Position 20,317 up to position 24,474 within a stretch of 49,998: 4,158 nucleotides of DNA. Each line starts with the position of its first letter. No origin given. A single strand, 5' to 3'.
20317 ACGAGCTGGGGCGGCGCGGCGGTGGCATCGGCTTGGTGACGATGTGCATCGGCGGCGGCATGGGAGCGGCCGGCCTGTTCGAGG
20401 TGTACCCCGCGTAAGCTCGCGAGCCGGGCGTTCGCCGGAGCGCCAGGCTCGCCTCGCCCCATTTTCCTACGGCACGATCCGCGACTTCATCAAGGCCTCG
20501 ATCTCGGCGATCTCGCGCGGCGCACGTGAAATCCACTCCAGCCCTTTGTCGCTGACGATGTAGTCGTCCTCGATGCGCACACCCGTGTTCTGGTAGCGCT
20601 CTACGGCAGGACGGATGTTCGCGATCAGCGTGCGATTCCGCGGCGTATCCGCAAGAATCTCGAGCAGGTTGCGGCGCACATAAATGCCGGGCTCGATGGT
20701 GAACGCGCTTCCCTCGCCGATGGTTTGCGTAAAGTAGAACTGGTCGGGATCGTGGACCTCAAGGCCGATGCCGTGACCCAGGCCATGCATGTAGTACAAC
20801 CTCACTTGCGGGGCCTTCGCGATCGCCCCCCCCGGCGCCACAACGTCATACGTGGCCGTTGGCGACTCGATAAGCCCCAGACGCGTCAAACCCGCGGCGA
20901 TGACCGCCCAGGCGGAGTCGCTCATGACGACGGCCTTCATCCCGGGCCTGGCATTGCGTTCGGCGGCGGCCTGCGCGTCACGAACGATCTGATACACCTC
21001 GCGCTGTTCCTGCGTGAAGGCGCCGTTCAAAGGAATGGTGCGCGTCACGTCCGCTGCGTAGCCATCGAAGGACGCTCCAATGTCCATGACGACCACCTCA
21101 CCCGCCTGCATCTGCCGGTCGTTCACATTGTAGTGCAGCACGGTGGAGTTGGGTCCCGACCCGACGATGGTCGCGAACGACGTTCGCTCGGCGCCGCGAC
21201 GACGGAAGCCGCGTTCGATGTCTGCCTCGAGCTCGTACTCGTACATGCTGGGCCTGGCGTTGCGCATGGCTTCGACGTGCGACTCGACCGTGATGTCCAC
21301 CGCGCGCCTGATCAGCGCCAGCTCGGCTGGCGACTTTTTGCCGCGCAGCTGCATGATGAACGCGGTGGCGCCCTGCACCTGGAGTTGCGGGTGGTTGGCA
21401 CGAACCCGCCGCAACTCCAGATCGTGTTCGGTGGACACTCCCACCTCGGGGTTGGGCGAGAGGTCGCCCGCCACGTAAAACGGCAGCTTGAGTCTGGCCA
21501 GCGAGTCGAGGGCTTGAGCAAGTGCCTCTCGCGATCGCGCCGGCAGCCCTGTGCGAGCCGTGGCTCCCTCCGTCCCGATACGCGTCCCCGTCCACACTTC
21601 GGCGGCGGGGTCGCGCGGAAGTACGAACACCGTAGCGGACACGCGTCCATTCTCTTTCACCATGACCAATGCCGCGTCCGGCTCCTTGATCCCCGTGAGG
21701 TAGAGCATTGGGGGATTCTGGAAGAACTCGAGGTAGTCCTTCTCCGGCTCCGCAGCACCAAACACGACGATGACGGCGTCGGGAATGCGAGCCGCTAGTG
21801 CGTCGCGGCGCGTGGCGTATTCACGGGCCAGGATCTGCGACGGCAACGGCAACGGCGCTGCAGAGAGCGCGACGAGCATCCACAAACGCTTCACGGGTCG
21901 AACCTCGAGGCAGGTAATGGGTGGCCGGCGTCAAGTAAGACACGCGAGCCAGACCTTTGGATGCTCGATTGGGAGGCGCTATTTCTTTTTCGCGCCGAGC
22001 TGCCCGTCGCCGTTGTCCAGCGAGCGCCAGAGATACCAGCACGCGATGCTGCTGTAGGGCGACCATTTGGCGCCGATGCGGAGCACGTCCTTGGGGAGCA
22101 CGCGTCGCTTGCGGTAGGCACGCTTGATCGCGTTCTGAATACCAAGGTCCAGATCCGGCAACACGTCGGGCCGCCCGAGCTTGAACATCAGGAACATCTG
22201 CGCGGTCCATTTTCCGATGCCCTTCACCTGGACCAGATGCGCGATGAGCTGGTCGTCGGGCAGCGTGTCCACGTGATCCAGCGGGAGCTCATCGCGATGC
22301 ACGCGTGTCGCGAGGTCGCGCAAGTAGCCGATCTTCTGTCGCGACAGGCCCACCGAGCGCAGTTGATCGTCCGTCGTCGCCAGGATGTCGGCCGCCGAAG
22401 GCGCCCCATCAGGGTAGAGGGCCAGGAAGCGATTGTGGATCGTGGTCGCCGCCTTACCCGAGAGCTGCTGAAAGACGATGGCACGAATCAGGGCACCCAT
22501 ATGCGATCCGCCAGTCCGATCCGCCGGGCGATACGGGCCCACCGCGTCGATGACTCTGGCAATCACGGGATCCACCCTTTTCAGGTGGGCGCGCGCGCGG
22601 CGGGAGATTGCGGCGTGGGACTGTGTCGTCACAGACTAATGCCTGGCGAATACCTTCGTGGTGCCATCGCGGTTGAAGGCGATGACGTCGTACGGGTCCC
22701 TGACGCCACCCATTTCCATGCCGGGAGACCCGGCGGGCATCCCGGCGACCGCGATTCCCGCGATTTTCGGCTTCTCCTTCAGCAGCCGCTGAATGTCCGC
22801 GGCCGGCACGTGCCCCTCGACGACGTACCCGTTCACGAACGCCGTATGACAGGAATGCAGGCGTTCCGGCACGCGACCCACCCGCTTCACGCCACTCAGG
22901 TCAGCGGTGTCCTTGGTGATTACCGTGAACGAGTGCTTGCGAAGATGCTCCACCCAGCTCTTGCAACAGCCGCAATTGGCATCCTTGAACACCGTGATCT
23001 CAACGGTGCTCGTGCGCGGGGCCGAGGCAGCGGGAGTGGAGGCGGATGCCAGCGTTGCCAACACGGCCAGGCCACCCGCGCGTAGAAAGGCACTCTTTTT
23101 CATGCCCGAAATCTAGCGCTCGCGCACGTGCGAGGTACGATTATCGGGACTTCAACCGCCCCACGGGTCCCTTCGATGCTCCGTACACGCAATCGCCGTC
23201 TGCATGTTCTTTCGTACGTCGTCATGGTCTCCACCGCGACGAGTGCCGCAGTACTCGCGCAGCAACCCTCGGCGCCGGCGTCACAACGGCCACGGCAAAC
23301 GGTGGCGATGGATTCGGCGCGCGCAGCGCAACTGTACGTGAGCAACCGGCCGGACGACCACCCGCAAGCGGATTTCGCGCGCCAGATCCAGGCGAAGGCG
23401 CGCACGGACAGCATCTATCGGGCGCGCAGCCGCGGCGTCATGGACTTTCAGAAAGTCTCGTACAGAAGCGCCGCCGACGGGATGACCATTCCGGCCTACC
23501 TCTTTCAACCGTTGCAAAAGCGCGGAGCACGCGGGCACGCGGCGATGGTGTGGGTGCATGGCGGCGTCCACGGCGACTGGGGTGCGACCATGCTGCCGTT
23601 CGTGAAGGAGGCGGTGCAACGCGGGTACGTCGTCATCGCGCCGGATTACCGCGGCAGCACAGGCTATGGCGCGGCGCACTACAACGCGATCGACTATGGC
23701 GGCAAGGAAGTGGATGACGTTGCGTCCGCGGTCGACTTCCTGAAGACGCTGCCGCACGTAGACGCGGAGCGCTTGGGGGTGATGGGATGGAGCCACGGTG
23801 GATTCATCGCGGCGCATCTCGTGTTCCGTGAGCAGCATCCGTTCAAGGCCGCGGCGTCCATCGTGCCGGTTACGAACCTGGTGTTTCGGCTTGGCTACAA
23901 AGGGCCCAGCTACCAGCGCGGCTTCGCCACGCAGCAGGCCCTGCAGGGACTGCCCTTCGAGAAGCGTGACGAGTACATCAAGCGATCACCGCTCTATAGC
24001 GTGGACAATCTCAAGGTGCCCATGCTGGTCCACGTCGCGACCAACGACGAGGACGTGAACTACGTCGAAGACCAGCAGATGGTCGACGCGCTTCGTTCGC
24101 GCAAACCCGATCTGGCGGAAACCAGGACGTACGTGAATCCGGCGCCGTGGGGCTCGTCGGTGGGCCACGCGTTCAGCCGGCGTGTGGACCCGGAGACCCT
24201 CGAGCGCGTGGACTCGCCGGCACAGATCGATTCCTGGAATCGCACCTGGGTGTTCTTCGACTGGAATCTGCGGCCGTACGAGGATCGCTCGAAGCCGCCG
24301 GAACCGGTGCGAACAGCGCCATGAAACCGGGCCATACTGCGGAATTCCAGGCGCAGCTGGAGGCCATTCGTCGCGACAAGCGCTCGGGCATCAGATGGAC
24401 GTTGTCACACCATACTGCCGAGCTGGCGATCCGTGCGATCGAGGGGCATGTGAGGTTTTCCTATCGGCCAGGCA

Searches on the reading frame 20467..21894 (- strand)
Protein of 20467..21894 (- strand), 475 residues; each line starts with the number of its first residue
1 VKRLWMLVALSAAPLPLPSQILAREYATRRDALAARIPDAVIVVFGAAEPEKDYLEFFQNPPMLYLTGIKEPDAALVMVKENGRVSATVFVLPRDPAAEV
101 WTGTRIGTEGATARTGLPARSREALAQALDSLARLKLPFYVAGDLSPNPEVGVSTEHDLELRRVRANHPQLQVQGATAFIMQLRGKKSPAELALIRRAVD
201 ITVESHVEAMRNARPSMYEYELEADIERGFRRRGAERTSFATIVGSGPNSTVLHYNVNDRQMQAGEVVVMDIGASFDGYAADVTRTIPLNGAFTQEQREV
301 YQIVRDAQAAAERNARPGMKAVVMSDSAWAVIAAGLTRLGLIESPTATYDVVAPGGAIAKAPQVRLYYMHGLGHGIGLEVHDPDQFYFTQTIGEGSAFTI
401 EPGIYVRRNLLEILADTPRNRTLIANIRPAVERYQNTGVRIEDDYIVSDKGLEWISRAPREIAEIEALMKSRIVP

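Call 8: search_protein_families(library=pfam, proteins=[window:20467-21894:-], max_evalue=1)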
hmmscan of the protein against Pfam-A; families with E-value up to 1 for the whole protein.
window:20467-21894:- (475 aa): 2 families
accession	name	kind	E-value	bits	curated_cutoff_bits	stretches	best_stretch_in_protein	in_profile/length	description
PF00557.29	Peptidase_M24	-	2e-56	191.5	23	1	194-448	2-207/208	Metallopeptidase family M24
PF05195.22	AMP_N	-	3.5e-19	69.1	24.6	1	26-132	1-113/121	Aminopeptidase P, N-terminal domain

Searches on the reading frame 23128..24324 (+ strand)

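Call 8: search_protein_families(library=pfam, proteins=[window:23128-24324:+], max_evalue=1)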
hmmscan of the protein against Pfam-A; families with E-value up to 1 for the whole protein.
window:23128-24324:+ (398 aa): 15 families
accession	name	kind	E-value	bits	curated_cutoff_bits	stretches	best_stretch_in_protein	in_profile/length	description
PF00326.27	Peptidase_S9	-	2.3e-32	112.7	22.6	1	163-337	11-184/213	Prolyl oligopeptidase family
PF01738.24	DLH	-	3.2e-12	46.9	21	1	154-378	29-214/217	Dienelactone hydrolase family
PF20434.5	BD-FAE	-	2.4e-11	44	26.8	1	137-321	13-214/215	BD-FAE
PF12697.13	Abhydrolase_6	-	4.2e-10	41.1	26.3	1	141-345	2-166/217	Alpha/beta hydrolase family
PF12146.15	Hydrolase_4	-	7.1e-09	35.8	27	1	137-249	4-111/239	Serine aminopeptidase, S33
PF00561.26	Abhydrolase_1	-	1.9e-08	34.8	25.8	1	140-247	3-102/245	alpha/beta hydrolase fold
PF02129.25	Peptidase_S15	-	2.9e-08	34.2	23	1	161-253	46-134/262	X-Pro dipeptidyl-peptidase (S15 family)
PF07859.19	Abhydrolase_3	-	6.7e-06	26.4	25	1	141-323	2-190/210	alpha/beta hydrolase fold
PF08840.17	BAAT_C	-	0.00028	21.5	20.9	1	200-246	8-53/210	BAAT / Acyl-CoA thioester hydrolase C terminal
PF05448.18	AXE1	-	0.00054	19.3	21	1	197-231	159-193/321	Acetyl xylan esterase (AXE1)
PF06500.17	FrsA-like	-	0.00056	19.3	22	1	203-250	254-301/414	Esterase FrsA-like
PF12740.14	PETase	-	0.0032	17.3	28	1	208-247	119-157/263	PET hydrolase-like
PF03959.19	FSH1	-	0.0061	16.7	21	1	192-325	79-189/211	Serine hydrolase (FSH1)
PF03583.20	LIP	-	0.011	15.5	23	1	158-228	18-85/286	Secretory lipase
PF07224.18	Chlorophyllase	-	0.12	11.6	26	1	139-236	44-138/301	Chlorophyllase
